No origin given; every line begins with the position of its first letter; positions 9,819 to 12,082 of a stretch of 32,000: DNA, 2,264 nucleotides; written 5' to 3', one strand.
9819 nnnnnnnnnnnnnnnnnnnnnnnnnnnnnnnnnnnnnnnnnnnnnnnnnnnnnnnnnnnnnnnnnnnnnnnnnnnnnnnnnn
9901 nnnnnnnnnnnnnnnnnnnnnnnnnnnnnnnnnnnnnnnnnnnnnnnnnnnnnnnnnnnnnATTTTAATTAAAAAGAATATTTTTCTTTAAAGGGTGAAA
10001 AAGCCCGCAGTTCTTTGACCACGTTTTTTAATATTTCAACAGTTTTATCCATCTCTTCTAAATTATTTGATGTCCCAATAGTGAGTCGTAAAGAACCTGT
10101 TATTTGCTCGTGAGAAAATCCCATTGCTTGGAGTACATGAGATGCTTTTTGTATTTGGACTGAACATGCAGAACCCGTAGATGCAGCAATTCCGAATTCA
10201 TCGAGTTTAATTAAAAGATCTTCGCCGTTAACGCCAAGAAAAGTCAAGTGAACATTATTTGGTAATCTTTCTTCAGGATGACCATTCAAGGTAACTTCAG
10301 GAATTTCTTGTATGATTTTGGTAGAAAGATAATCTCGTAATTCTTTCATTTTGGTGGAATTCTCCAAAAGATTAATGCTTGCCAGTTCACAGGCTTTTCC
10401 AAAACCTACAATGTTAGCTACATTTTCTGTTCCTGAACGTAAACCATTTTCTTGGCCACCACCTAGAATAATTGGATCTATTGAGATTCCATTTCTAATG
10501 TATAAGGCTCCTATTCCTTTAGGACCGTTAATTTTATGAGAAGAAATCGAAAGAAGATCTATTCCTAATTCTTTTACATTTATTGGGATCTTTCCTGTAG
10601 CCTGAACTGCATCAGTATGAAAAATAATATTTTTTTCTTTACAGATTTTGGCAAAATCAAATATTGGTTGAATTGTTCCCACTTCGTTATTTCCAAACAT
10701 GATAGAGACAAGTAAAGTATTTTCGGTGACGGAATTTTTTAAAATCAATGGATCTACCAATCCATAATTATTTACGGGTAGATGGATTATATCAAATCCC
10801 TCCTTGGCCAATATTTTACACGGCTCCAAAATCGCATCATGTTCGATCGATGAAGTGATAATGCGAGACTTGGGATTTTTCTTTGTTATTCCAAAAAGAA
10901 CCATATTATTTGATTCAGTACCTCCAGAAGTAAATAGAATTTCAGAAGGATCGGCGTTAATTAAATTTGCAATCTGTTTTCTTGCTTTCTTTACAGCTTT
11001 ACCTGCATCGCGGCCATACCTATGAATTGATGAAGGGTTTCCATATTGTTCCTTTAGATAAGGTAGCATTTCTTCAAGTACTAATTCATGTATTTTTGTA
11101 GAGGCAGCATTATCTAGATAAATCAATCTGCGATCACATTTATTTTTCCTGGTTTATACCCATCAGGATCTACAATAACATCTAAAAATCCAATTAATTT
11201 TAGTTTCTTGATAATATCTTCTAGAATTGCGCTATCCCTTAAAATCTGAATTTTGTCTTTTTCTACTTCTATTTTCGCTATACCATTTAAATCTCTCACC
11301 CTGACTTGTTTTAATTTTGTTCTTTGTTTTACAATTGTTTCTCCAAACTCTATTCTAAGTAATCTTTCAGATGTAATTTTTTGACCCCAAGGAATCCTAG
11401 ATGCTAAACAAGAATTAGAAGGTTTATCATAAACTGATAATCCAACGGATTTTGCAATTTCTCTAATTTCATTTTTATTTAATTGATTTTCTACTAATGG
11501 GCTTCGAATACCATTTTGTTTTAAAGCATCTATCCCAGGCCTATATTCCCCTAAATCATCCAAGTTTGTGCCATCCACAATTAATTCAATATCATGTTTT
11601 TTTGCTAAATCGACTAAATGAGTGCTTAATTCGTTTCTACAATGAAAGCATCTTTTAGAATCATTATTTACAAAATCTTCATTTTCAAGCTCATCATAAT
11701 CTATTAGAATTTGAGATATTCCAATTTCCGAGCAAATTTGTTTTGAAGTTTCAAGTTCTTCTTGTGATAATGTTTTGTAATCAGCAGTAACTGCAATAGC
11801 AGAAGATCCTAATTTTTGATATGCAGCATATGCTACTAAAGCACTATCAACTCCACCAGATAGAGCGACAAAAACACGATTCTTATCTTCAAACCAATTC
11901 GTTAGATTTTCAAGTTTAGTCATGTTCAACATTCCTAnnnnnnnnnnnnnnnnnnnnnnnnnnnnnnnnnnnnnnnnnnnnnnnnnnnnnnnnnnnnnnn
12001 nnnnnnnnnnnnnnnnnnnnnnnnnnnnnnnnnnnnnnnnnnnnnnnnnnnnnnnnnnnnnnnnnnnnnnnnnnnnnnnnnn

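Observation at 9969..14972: Complete nickel-pincer-nucleotide (LarB/LarC/LarE) biosynthesis cluster with no larA in a thaumarchaeal context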

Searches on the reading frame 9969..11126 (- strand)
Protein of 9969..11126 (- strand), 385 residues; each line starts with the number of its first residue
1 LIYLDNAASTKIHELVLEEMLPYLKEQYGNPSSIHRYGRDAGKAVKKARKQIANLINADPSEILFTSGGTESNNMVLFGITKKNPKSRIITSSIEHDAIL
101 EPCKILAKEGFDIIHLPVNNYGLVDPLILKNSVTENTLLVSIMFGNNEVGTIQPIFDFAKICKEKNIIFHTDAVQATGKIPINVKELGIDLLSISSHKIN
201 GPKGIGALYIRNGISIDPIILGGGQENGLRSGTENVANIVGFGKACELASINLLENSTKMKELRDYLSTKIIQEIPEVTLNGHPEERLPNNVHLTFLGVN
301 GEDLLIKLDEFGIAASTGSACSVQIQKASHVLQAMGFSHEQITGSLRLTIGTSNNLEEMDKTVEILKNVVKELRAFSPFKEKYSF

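Call 3: search_protein_families(library=pfam, proteins=[window:9969-11126:-])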
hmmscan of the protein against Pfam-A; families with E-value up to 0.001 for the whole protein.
window:9969-11126:- (385 aa): 2 families
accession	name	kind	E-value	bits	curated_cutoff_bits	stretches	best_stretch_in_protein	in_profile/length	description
PF00266.25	Aminotran_5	-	9.1e-86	288.6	21.5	1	2-360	1-369/371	Aminotransferase class-V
PF00155.27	Aminotran_1_2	-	8.6e-05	22.3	19.7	1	30-170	31-183/361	Aminotransferase class I and II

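Call 4: search_protein_families(library=ncbifam, proteins=[window:9969-11126:-])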
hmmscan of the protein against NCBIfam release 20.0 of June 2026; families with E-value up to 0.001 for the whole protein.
window:9969-11126:- (385 aa): 23 families
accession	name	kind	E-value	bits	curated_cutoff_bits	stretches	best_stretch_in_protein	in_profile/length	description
TIGR03402.1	FeS_nifS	equivalog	2.3e-153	510.5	530.75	1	2-379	1-379/379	cysteine desulfurase NifS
TIGR03235.1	DNA_S_dndA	equivalog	1.7e-119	399.3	480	1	3-349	1-352/353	cysteine desulfurase DndA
NF010611.0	PRK14012.1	equivalog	2.2e-119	399.1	548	1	2-381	7-390/406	IscS subfamily cysteine desulfurase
TIGR02006.1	IscS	equivalog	1.8e-118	396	643.2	1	2-382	5-387/402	IscS subfamily cysteine desulfurase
TIGR03403.1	nifS_epsilon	equivalog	1.2e-110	369.9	587.7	1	2-377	1-380/382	NifS family cysteine desulfurase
NF002806.0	PRK02948.1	subfamily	5.5e-96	321.8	304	1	1-372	1-374/381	IscS subfamily cysteine desulfurase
TIGR01979.1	sufS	subfamily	6.8e-53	180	475.1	1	1-372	19-401/403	SufS family cysteine desulfurase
TIGR01977.1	am_tr_V_EF2568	hypoth_equivalog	7.9e-50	169.9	377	1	2-369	1-376/376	cysteine desulfurase family protein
NF041166.1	f2_encap_cargo1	exception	9e-36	124.2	800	1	1-367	246-621/623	family 2A encapsulin nanocompartment cargo protein cysteine desulfurase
NF006791.0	PRK09295.1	equivalog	1.3e-35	123.3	661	1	1-335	24-377/406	cysteine desulfurase SufS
NF040779.1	Sec_lyase_SclA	exception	4.6e-35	121.2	525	1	2-370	1-377/378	selenocysteine lyase SclA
NF008126.0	PRK10874.1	equivalog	6e-31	107.9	607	1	2-371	21-397/401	cysteine desulfurase CsdA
TIGR03392.1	FeS_syn_CsdA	equivalog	4e-30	105.3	493.6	1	2-371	18-394/398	cysteine desulfurase CsdA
TIGR01976.1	am_tr_V_VC1184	hypoth_equivalog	8.9e-27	94.4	352.35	1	1-213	19-234/401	cysteine desulfurase-like protein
TIGR04343.1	egtE_PLP_lyase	equivalog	4.9e-15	55.2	400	1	43-219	54-226/370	ergothioneine biosynthesis PLP-dependent enzyme EgtE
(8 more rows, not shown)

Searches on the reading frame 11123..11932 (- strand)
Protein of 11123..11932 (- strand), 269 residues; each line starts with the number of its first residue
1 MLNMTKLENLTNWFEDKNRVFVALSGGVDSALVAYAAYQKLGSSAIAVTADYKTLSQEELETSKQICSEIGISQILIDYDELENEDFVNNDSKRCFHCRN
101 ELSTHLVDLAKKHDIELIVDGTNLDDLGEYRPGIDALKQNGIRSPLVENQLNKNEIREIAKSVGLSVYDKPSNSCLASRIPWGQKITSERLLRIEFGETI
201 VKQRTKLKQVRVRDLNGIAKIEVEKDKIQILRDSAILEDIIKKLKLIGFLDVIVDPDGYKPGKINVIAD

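Call 3: search_protein_families(library=pfam, proteins=[window:11123-11932:-])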
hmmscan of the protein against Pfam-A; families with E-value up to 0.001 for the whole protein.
window:11123-11932:- (269 aa): 6 families
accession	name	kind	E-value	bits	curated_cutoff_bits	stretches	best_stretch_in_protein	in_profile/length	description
PF06508.19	QueC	-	1.4e-09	38.2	22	1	20-83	2-64/210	Queuosine biosynthesis protein QueC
PF03054.22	tRNA_Me_trans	-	1.8e-07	31.5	20.6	1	19-81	2-74/202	tRNA methyl transferase HUP domain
PF01171.26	ATP_bind_3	-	2.1e-06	28.1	27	1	20-129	2-111/182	PP-loop family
PF02540.23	NAD_synthase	-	2.6e-06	27.2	21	1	18-81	19-83/242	NAD synthase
PF00733.27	Asn_synthase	-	3.5e-06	27.3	21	1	19-81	19-83/354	Asparagine synthase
PF02568.20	ThiI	-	0.00072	19.6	20.5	0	18-164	4-160/197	Thiamine biosynthesis protein (ThiI)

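Call 4: search_protein_families(library=ncbifam, proteins=[window:11123-11932:-])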
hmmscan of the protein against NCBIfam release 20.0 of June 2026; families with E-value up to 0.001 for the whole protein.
window:11123-11932:- (269 aa): 13 families
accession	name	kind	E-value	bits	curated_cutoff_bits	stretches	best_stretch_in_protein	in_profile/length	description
TIGR00268.2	TIGR00268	equivalog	1.2e-77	260.7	150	1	6-265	2-259/259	ATP-dependent sacrificial sulfur transferase LarE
TIGR03573.1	WbuX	subfamily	1.2e-11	44.7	203.2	1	6-174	45-222/344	N-acetyl sugar amidotransferase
TIGR00364.1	TIGR00364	equivalog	1.8e-10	40.7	150.3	1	22-84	3-64/201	7-cyano-7-deazaguanine synthase QueC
NF010587.0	PRK13980.1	equivalog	4.8e-09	35.8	255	1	16-84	30-99/267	NAD+ synthase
NF001138.1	PRK00143.1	equivalog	4.8e-08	32.3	284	1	19-82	1-71/345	tRNA 2-thiouridine(34) synthase MnmA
TIGR00884.1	guaA_Cterm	equivalog_domain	4.9e-08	32.6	338.75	1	15-166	15-179/310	glutamine-hydrolyzing GMP synthase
TIGR02432.1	lysidine_TilS_N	equivalog_domain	2.3e-07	31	93.6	1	19-129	1-114/189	tRNA lysidine(34) synthetase TilS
NF049949.1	tRNAsynTtuAPyrococ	equivalog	4.5e-07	29.3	450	1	14-126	44-159/292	tRNA-5-methyluridine(54) 2-sulfurtransferase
TIGR00552.1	nadE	equivalog_domain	2.3e-06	27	63.65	1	18-84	23-91/251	NAD(+) synthase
TIGR00420.1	trmU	equivalog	9.9e-06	24.6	236.95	0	19-81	2-73/351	tRNA 2-thiouridine(34) synthase MnmA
NF010588.0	PRK13981.1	equivalog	1.2e-05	23.9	479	1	18-78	286-347/546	NAD+ synthase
NF000848.1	PRK00074.1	equivalog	1.4e-05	23.9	400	1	17-82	213-280/512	glutamine-hydrolyzing GMP synthase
NF002048.0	PRK00876.1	subfamily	2.7e-05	23.1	313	1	17-78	37-99/330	NAD(+) synthase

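Call 48: search_solved_structures(query=window:11123-11923:-, max_evalue=0.00001, show_alignments=2)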
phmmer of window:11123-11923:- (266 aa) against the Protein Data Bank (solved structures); distinct sequences matched with E-value up to 0.00001: 4.
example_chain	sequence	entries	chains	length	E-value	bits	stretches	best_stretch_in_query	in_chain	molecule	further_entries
6b2o_A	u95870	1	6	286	7.9e-30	107.2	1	2-262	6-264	ATP-utilizing enzyme of the PP-loopsuperfamily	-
5udq_A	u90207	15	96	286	1.4e-29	106.4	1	2-262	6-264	Lactate racemization operon protein LarE | ATP-utilizing enzyme of the PP-loopsuperfamily | Pyridinium-3,5-biscarboxylic acid mononucleotide sulfurtransferase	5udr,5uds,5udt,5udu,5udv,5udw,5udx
8cnz_A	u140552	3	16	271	2.4e-27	99.1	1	3-253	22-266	NAD_synthase domain-containing protein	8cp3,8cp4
6jp9_A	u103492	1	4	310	2.4e-06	30.3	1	10-203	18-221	GMP synthase [glutamine-hydrolyzing] subunit B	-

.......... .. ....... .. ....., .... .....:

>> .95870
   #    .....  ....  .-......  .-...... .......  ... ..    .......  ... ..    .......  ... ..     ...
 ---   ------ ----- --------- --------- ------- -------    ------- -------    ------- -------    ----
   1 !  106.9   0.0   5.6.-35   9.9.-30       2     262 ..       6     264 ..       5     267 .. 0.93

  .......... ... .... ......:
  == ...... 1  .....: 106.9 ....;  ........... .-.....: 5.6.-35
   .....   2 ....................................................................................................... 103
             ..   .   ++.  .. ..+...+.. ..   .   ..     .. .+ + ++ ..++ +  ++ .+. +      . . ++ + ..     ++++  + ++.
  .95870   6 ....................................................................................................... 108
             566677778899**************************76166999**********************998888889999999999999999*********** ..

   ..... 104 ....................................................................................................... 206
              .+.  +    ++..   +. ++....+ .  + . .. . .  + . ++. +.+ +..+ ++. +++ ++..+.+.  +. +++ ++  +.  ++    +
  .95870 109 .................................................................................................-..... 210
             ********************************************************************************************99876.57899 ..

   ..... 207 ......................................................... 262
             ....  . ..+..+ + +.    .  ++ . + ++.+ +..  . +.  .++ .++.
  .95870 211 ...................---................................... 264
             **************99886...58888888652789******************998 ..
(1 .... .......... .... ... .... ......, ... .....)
